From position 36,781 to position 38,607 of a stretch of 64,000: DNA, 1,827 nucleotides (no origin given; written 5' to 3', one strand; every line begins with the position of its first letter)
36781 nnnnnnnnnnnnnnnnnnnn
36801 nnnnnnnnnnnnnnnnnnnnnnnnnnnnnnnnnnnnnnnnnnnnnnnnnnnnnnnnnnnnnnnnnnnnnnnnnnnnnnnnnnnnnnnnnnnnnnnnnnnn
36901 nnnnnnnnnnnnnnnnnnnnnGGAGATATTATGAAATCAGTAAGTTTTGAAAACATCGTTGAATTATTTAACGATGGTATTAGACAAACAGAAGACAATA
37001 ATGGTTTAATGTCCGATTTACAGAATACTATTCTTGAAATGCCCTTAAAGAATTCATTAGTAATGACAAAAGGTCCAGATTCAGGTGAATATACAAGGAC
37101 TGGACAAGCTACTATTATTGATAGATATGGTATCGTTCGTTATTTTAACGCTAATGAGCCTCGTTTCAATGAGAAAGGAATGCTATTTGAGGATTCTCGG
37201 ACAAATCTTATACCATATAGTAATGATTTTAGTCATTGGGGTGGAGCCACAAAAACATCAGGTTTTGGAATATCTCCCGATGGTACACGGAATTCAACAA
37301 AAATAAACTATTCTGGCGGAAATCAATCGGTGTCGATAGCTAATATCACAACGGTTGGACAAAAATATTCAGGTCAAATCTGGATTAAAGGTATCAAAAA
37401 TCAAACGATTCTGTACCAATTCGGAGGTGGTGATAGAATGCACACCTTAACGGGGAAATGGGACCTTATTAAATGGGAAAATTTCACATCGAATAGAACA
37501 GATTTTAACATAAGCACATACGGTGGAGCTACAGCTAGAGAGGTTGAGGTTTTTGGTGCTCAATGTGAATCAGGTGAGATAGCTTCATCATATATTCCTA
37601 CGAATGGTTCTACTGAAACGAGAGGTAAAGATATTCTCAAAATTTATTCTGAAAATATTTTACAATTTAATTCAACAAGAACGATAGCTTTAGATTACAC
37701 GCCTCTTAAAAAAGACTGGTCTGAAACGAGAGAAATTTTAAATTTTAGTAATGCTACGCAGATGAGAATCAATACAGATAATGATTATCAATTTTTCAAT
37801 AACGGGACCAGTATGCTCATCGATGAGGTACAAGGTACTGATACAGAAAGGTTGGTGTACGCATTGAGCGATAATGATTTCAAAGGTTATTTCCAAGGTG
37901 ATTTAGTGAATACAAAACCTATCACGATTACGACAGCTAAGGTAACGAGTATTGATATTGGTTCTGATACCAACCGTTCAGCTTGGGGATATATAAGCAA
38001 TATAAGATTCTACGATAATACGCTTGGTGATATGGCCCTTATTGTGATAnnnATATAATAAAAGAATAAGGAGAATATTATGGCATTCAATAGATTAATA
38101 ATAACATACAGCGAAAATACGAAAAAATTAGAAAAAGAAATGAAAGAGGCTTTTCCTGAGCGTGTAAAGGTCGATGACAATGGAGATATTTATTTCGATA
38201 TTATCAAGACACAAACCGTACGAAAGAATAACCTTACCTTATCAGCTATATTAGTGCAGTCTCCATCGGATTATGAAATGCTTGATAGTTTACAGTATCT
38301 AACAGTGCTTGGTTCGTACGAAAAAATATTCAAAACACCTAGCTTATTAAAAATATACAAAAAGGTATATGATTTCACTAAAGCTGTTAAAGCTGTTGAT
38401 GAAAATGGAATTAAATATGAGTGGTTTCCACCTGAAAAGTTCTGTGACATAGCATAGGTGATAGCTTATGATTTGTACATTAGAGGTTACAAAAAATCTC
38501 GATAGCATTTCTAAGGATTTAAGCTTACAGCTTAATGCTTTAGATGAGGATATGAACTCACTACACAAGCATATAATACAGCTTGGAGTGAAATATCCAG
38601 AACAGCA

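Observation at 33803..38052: Three tandem paralogous tail fibre / receptor-binding genes with a shared lectin-like domain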

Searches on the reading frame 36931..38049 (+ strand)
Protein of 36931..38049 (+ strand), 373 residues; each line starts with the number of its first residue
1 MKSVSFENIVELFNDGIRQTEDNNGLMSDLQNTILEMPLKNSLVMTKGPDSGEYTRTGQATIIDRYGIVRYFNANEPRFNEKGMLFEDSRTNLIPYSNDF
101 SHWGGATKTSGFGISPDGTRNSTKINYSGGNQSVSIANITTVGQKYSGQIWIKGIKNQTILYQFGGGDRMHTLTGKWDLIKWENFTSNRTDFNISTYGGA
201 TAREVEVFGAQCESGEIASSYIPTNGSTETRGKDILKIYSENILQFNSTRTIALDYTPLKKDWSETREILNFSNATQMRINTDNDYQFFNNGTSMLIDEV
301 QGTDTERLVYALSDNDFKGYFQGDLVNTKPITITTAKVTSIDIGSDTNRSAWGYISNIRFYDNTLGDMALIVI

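Call 4: search_protein_families(library=pfam, proteins=[window:36931-38049:+], max_evalue=1)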
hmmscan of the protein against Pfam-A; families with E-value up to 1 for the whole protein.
window:36931-38049:+ (373 aa): 1 family
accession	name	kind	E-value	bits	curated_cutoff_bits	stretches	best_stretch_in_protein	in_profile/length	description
PF09884.15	DUF2111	-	0.12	12.8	27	0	15-56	18-58/83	Uncharacterized protein conserved in archaea (DUF2111)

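Call 5: search_protein_families(library=phrogs, proteins=[window:36931-38049:+], max_evalue=0.1)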
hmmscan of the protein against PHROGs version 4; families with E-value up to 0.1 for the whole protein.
window:36931-38049:+ (373 aa): 3 families
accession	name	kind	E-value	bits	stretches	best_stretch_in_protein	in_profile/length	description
phrog_5939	-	tail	4.5e-28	99.2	2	183-365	552-752/801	tail protein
phrog_1419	-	tail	2.7e-16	59.9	2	53-110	402-459/793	tail protein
phrog_34853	-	unknown function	1.4e-08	34.8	1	190-285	223-316/555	-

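Call 17: find_homologous_proteins(query=window:36931-38049:+, max_evalue=0.001)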
Query window:36931-38049:+ (373 aa): 30 proteins with E <= 0.001 among 1439 candidates.
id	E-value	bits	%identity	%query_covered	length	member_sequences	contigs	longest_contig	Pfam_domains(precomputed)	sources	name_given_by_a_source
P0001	7.9e-247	836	100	100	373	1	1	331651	-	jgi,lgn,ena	-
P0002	2.3e-172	591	71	100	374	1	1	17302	-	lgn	-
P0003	1.5e-32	131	31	87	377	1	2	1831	PF13385.14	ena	-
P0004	2.2e-30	124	43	49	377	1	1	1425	-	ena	-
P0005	7.3e-25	106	36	47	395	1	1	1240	-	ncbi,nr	ncbi:MAG: hypothetical protein GY834_15165, partial [Bacteroidetes bacterium]|nr:hypothetical protei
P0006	1.4e-24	105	34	79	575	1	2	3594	-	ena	-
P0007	5.0e-24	103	40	50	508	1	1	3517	-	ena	-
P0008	6.2e-23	100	35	57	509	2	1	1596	PF13385.14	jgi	-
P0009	1.9e-21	95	38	45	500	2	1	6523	PF13385.14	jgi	-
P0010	4.6e-13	67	29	82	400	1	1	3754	-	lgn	-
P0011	2.1e-11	62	25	90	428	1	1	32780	-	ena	-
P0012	3.2e-10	58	30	52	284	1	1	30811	-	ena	-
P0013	4.0e-9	54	28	38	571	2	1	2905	-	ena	-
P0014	8.9e-9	53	27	49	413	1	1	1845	PF13385.14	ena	-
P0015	1.2e-8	53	32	42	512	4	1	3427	PF13385.14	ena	-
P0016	2.2e-8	52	27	76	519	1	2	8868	PF13385.14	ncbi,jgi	-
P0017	1.3e-7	49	26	76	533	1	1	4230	PF13385.14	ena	-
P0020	1.2e-6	46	29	41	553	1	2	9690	PF13385.14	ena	-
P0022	5.6e-6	44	27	49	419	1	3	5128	PF13385.14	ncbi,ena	-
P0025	1.3e-4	39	28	41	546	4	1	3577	PF13385.14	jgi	-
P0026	1.3e-4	39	26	76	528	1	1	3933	PF13385.14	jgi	-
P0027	1.5e-4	39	27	49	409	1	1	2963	PF13385.14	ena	-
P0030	6.3e-4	37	27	76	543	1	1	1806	PF13385.14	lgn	-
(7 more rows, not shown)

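Call 19: find_encoding_contigs(protein=P0002, flank=10000, max_places=4)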
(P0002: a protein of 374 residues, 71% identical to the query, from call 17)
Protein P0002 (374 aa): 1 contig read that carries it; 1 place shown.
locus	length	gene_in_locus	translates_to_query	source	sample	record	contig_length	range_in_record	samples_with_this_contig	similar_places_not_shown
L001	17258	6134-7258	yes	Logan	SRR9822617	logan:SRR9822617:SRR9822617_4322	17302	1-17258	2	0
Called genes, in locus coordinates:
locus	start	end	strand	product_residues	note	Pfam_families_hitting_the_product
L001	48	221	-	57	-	-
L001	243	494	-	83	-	-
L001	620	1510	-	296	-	PF01145:Band_7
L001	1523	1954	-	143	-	-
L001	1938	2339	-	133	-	-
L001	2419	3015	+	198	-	-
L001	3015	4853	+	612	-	-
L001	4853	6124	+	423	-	-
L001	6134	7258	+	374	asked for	-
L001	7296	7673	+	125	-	-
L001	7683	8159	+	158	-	-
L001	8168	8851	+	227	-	-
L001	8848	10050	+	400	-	PF02518:HATPase_c, PF13589:HATPase_c_3 (weak)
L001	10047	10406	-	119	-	-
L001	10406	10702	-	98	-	-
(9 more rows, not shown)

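Call 20: find_encoding_contigs(protein=P0001, flank=10000, max_places=3)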
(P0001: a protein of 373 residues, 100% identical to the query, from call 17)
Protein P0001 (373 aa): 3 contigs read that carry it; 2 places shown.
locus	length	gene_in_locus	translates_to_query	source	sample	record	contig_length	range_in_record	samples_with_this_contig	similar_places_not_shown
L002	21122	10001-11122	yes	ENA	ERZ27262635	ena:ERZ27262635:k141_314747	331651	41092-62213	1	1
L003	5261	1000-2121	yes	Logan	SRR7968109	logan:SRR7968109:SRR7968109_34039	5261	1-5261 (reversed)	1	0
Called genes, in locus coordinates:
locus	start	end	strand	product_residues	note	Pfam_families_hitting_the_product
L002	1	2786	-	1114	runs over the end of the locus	PF13884:Peptidase_S74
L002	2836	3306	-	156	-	-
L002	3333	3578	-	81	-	-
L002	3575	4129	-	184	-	-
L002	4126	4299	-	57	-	-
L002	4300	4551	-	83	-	-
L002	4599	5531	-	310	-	PF01145:Band_7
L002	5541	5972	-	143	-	-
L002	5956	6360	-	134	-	-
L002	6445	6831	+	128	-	-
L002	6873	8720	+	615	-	-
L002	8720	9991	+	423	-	-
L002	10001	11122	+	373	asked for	-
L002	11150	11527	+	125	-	-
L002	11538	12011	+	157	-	-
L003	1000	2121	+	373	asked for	-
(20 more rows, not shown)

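Call 38: predict_structure(alignment_id=A2)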
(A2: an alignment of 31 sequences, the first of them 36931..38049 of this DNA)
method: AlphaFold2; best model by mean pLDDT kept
length: 373 residues; sequences in the alignment: 31
mean_pLDDT: 80.9   pTM: 0.80
mean pLDDT of the five models: 80.9, 80.2, 80.1, 78.9, 76.7
residues with pLDDT >= 90: 135; 70-90: 165; 50-70: 60; < 50: 13
segments of 3 or more residues with pLDDT < 50: 1-4, 14-19
pLDDT, mean of each block of 10 residues (from residue 1): 47 49 65 82 69 88 85 92 90 92 93 94 94 90 89 97 85 95 84 91 96 87 92 87 61 85 81 77 75 60 63 76 71 65 84 89 80 77
secondary structure, 60 per line:
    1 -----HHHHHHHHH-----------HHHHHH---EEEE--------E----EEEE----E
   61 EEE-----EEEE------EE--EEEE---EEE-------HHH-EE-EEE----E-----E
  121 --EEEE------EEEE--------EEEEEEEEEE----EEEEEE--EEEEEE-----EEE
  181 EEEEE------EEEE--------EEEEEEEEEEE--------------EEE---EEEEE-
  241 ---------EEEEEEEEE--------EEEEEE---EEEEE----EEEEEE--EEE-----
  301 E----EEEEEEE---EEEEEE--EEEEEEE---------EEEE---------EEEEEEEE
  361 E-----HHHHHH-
elements in order: H6-14 H26-31 E35-38 E52-55 E60-63 E69-72 E83-86 E90-92 E107-109 E123-126 E133-136 E145-154 E159-164 E167-172 E178-185 E192-195 E204-214 E229-231 E235-239 E250-258 E267-272 E276-280 E285-290 E293-295 E306-312 E316-321 E324-330 E340-343 E353-361 H367-372

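Call 59: find_related_loci(query=A2, collection=viral_contigs, flank=8000)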
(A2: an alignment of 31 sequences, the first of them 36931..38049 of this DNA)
Query A2 (373 aa) in viral_contigs; peptide patterns used: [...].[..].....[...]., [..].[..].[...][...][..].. (x = any residue, [..] = any of these).
599 stretches matched a pattern (row limit reached: there are more); 364 encode a relative of the query (tblastn E <= 1e-3); the best 80 are kept; 80 distinct loci.
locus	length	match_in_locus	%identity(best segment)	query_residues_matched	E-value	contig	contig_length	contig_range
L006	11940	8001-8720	38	85-323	5e-33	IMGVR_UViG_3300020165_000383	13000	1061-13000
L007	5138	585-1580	31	55-370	1e-32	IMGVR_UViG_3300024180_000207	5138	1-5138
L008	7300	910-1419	43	75-236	1e-30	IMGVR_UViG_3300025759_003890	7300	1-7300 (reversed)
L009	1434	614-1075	43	84-234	3e-28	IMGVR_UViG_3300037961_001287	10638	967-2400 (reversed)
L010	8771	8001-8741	31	42-280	7e-28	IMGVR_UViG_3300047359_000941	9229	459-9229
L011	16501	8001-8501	40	75-234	3e-27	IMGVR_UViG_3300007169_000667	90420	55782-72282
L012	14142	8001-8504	38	85-252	3e-26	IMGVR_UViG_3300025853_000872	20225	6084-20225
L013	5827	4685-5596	30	84-370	6e-25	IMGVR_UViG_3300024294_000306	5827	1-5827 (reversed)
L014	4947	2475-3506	27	54-367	5e-23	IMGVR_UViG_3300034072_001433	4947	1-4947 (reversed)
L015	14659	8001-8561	37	55-242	5e-22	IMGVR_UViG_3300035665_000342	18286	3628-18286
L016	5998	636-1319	31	54-265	7e-22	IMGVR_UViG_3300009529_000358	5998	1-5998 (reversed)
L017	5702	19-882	30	54-328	4e-20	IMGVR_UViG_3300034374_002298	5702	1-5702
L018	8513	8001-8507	31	54-215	5e-20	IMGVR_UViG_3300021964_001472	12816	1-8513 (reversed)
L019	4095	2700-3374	32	26-234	1e-19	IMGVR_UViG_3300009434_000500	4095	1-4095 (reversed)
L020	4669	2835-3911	35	63-234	2e-19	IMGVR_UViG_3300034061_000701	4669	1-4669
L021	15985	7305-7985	30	49-234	6e-19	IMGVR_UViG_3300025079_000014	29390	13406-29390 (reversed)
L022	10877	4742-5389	33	49-234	1e-18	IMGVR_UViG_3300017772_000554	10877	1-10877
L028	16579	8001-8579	32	57-243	3e-17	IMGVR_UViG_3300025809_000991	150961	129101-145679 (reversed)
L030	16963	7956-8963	26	49-373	4e-17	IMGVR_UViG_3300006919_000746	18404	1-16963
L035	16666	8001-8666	30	54-242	4e-16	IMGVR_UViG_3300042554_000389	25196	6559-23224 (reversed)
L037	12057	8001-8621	30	49-234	9e-16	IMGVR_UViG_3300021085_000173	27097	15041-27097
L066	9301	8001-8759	30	68-279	3e-13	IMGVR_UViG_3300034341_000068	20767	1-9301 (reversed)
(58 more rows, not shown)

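Call 65: search_protein_families(library=phrogs, proteins=[L037:3-545:+, L037:567-1487:+, L037:1567-2094:+, L037:2170-2532:+, L037:2534-4288:+, L037:4292-4792:+, L037:4855-5430:+, L021:8959-9369:+, L021:9363-9764:+, L021:10026-10475:+], max_evalue=0.001)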
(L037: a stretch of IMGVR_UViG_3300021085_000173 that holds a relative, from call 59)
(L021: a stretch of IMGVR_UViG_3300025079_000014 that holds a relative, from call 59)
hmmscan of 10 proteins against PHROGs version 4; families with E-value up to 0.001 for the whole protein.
L037:3-545:+ (180 aa): 1 family
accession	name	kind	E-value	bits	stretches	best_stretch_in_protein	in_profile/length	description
phrog_24921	-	unknown function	1.7e-08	35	1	7-100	222-312/349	-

L037:567-1487:+ (306 aa): 2 families
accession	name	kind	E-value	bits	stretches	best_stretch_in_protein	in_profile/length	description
phrog_11320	-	unknown function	1e-45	157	1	5-306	7-305/324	-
phrog_1623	-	head and packaging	3.3e-07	30.9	1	75-262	93-263/305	virion structural protein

L037:1567-2094:+ (175 aa): 1 family
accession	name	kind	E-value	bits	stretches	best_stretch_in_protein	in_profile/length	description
phrog_19091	-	unknown function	1e-29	104.5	1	1-163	1-166/181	-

L037:2170-2532:+ (120 aa): 0 families

L037:2534-4288:+ (584 aa): 3 families
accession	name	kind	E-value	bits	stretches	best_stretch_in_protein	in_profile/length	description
phrog_33693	-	head and packaging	6.6e-102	342.8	1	5-548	2-521/560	portal protein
phrog_11226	-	head and packaging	3.3e-29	103.1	1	16-341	15-360/388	portal protein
phrog_2662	-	head and packaging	1.6e-06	28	1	88-369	122-387/717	portal protein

L037:4292-4792:+ (166 aa): 1 family
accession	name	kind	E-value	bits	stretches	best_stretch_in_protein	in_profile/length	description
phrog_35048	-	unknown function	7.9e-25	88.7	1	3-153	4-155/184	-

L037:4855-5430:+ (191 aa): 0 families

L021:8959-9369:+ (136 aa): 2 families
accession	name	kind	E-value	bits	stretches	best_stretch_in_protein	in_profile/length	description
phrog_894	-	lysis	8.8e-35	121.4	1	12-136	43-173/389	endolysin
phrog_17373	-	other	2.4e-12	48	1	18-97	21-95/224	peptidase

L021:9363-9764:+ (133 aa): 1 family
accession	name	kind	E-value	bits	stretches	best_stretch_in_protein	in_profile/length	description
phrog_3427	-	lysis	9.3e-33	114.2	1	12-128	9-139/141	holin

L021:10026-10475:+ (149 aa): 0 families

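Call 66: search_protein_families(library=phrogs, proteins=[L035:1362-6647:+, L035:10816-13035:+, L022:35-2122:+, L011:2-4861:+, L011:8991-10610:+, L028:2488-4101:+, L028:4105-5925:+, L028:5929-6783:+, L066:2-1651:+, L030:4118-5239:+], max_evalue=0.001)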
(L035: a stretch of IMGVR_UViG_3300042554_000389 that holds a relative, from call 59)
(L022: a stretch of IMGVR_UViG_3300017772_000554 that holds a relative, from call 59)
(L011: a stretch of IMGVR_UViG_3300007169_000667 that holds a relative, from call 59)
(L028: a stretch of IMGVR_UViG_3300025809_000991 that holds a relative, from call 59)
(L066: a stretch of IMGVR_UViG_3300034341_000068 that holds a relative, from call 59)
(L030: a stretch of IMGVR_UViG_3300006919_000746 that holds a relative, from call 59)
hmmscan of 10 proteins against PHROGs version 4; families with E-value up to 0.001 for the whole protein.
L035:1362-6647:+ (1761 aa): 3 families
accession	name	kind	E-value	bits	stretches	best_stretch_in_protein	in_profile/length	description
phrog_19195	-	head and packaging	3.4e-49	168.5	2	670-923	99-354/1425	virion structural protein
phrog_8745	-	tail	2e-45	155.7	2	795-949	1113-1269/1803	tail fiber protein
phrog_13518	-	unknown function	9.8e-29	101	2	812-973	827-970/1230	-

L035:10816-13035:+ (739 aa): 4 families
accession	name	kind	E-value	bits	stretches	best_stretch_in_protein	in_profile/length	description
phrog_9942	-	tail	5e-16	58.9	1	503-545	1088-1129/1178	tail fiber protein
phrog_18345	-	tail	2.9e-09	36.8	0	181-422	441-613/956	tail fiber protein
phrog_5906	-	unknown function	1.6e-07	32.5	1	668-704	24-60/197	-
phrog_17623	-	tail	3.7e-06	26.2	1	440-556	193-311/1114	tail collar fiber protein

L022:35-2122:+ (695 aa): 0 families

L011:2-4861:+ (1619 aa): 0 families

L011:8991-10610:+ (539 aa): 9 families
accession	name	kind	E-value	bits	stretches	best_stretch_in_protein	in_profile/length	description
phrog_6002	-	head and packaging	7.3e-41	140.7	4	97-181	701-785/1183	virion structural protein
phrog_23837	-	head and packaging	5.7e-40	138.6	3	92-191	189-290/507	virion structural protein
phrog_4636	-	tail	6.5e-38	131.6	3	62-177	236-345/763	tail spike protein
phrog_9017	-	tail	4.1e-12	47.7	1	388-534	9-152/159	tail fiber protein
phrog_24774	-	unknown function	9.1e-10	39.8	1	447-535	156-251/258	-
phrog_19200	-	head and packaging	1.8e-07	31.7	1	384-537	139-264/268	virion structural protein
phrog_22179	-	tail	1.5e-06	29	1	414-525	109-226/244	tail fiber protein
phrog_7760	-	tail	7.9e-06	26.9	1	451-536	126-218/223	tail fiber protein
phrog_9624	-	unknown function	1.6e-05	25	0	200-308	290-398/411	-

L028:2488-4101:+ (537 aa): 0 families

L028:4105-5925:+ (606 aa): 4 families
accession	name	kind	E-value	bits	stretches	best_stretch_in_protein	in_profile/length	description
phrog_727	-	unknown function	3.2e-21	77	1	537-606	239-307/450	-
phrog_38880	-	unknown function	3.1e-14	54.3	1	551-603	143-196/324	-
phrog_13298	-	unknown function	1.3e-12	48.9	1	250-317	9-77/83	-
phrog_3477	-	unknown function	3.8e-12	46.5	1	546-605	411-472/928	-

L028:5929-6783:+ (284 aa): 1 family
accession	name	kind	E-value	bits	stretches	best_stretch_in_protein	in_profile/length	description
phrog_8198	-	unknown function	6.2e-61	207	1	5-282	5-262/262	-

L066:2-1651:+ (549 aa): 1 family
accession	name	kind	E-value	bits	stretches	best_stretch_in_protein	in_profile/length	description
phrog_7348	-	lysis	2.3e-09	35.7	1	66-124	1805-1865/2564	endolysin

L030:4118-5239:+ (373 aa): 3 families
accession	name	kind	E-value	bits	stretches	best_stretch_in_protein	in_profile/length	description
phrog_5906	-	unknown function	1.2e-07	32.9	1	122-168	13-60/197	-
phrog_9563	-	unknown function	0.00031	21.7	0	148-181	15-46/85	-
phrog_28668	-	unknown function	0.00037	21.5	1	132-190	13-74/153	-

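Call 80: search_protein_families(library=pfam, proteins=[P0003, P0008, P0009, P0014, P0016, P0017, P0022, P0026], max_evalue=0.01)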
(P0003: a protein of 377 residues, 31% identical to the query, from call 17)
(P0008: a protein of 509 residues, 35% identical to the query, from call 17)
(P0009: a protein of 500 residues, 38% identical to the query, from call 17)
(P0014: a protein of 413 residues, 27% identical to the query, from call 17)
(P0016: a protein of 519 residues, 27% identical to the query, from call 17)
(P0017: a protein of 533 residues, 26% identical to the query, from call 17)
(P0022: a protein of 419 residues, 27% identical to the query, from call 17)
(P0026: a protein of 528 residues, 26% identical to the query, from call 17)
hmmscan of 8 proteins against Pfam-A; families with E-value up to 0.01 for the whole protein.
P0003 (377 aa): 1 family
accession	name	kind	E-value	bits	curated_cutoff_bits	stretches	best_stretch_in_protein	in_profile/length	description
PF13385.13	Laminin_G_3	-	6.7e-08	33.3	27.6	1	252-372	26-151/151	Concanavalin A-like lectin/glucanases superfamily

P0008 (509 aa): 1 family
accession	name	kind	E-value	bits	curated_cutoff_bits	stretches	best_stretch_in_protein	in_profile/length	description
PF13385.13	Laminin_G_3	-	3.4e-11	43.9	27.6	1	384-503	29-150/151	Concanavalin A-like lectin/glucanases superfamily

P0009 (500 aa): 2 families
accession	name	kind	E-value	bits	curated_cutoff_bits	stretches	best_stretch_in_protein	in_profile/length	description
PF13385.13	Laminin_G_3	-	9e-09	36.1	27.6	1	380-495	36-150/151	Concanavalin A-like lectin/glucanases superfamily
PF02973.23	Sialidase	-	0.00027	20.9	26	1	424-499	104-185/189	Sialidase, N-terminal domain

P0014 (413 aa): 1 family
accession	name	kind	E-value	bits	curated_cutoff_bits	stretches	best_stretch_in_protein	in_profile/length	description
PF13385.13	Laminin_G_3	-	2.9e-09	37.7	27.6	1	288-404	31-150/151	Concanavalin A-like lectin/glucanases superfamily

P0016 (519 aa): 3 families
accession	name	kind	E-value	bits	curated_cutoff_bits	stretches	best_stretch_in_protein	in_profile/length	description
PF13385.13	Laminin_G_3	-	7.4e-10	39.6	27.6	1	390-510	29-150/151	Concanavalin A-like lectin/glucanases superfamily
PF09264.17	Sial-lect-inser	-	0.00021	21.5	25.8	1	391-476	45-131/198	Vibrio cholerae sialidase, lectin insertion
PF00722.28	Glyco_hydro_16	-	0.0055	16.6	22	1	433-469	103-139/175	Glycosyl hydrolases family 16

P0017 (533 aa): 1 family
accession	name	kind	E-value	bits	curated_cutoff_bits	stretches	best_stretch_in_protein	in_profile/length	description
PF13385.13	Laminin_G_3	-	3.5e-08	34.2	27.6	1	405-524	29-150/151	Concanavalin A-like lectin/glucanases superfamily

P0022 (419 aa): 1 family
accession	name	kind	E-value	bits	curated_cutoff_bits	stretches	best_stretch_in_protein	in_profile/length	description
PF13385.13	Laminin_G_3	-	1.1e-09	39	27.6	1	287-410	28-150/151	Concanavalin A-like lectin/glucanases superfamily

P0026 (528 aa): 0 families

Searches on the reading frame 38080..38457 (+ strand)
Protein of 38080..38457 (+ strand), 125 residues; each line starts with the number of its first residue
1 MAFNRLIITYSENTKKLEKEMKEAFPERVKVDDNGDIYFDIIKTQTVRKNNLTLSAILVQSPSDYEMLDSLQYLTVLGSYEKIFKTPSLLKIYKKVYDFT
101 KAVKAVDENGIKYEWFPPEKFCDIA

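Call 13: search_protein_families(library=pfam, proteins=[window:38080-38457:+], max_evalue=0.01)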
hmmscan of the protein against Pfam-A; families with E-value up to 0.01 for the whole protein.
window:38080-38457:+ (125 aa): 0 families

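Call 30: search_protein_families(library=phrogs, proteins=[window:38080-38457:+], max_evalue=0.001)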
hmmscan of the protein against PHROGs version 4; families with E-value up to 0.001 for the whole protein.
window:38080-38457:+ (125 aa): 0 families

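Call 36: search_solved_structures(query=window:38080-38454:+, max_evalue=10)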
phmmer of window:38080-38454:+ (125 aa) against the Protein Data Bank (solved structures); distinct sequences matched with E-value up to 10: 5.
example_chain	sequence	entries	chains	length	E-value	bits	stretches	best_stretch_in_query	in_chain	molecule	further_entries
9l8u_A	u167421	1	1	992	0.45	13.8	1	21-110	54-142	DNA polymerase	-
9l8t_A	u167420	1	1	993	0.45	13.8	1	21-110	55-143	DNA polymerase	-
8ywg_A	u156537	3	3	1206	0.56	13.5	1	21-110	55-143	DNA polymerase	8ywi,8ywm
8x8g_A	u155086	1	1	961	2.2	11.6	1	85-123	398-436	glycoside hydrolase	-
8w4g_A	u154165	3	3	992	2.5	11.4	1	85-123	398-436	glycoside hydrolase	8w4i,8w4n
